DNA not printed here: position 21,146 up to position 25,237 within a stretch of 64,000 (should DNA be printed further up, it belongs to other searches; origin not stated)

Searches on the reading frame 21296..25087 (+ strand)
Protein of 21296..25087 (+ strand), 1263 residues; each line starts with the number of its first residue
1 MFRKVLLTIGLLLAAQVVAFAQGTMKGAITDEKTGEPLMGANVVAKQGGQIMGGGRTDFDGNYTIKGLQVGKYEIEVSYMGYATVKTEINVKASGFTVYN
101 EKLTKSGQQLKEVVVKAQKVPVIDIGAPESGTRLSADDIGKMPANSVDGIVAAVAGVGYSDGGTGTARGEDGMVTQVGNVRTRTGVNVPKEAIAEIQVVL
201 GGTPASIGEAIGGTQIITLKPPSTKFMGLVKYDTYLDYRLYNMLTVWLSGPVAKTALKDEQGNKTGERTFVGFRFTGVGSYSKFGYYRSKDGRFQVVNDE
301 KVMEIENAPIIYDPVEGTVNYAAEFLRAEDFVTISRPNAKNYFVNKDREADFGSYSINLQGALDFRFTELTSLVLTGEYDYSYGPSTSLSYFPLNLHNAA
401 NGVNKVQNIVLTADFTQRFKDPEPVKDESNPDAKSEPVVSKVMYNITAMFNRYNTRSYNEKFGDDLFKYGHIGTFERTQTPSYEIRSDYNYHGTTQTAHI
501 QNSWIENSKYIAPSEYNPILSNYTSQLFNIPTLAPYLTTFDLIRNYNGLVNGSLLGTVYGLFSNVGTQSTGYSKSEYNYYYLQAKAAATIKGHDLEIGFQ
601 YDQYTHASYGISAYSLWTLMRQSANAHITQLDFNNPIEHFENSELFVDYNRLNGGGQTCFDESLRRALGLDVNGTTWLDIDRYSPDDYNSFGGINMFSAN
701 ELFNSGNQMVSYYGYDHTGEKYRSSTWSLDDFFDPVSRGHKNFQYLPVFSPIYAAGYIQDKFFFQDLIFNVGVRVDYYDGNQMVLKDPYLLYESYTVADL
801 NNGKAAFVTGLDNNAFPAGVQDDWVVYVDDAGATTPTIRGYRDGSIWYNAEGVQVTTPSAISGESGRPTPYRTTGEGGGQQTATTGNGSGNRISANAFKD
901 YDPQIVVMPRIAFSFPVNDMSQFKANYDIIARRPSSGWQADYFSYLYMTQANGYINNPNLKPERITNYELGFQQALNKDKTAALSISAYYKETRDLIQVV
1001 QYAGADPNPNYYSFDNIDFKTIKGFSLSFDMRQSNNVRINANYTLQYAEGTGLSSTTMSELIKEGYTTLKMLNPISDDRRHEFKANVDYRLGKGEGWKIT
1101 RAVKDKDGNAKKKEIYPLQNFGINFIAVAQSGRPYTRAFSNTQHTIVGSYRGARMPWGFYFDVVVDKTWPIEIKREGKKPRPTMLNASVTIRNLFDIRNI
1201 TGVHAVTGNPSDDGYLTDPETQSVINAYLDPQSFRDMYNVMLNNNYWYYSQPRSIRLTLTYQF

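Call 26: search_protein_families(library=pfam, proteins=[window:21296-25087:+], max_evalue=0.00001)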
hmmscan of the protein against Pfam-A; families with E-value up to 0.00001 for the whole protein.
window:21296-25087:+ (1263 aa): 4 families
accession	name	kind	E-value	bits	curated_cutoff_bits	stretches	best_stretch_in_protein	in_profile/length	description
PF13715.12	CarbopepD_reg_2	-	7.1e-17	61.7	32.2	1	26-115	2-88/88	CarboxypepD_reg-like domain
PF00593.30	TonB_dep_Rec_b-barrel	-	1.1e-15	58.9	27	1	665-1098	72-385/436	TonB dependent receptor-like, beta-barrel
PF13620.12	CarboxypepD_reg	-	1.1e-15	58.2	32.3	1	24-100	1-78/82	Carboxypeptidase regulatory-like domain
PF14905.12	OMP_b-brl_3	-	1.6e-14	54.3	27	1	905-1089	157-334/408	Outer membrane protein beta-barrel family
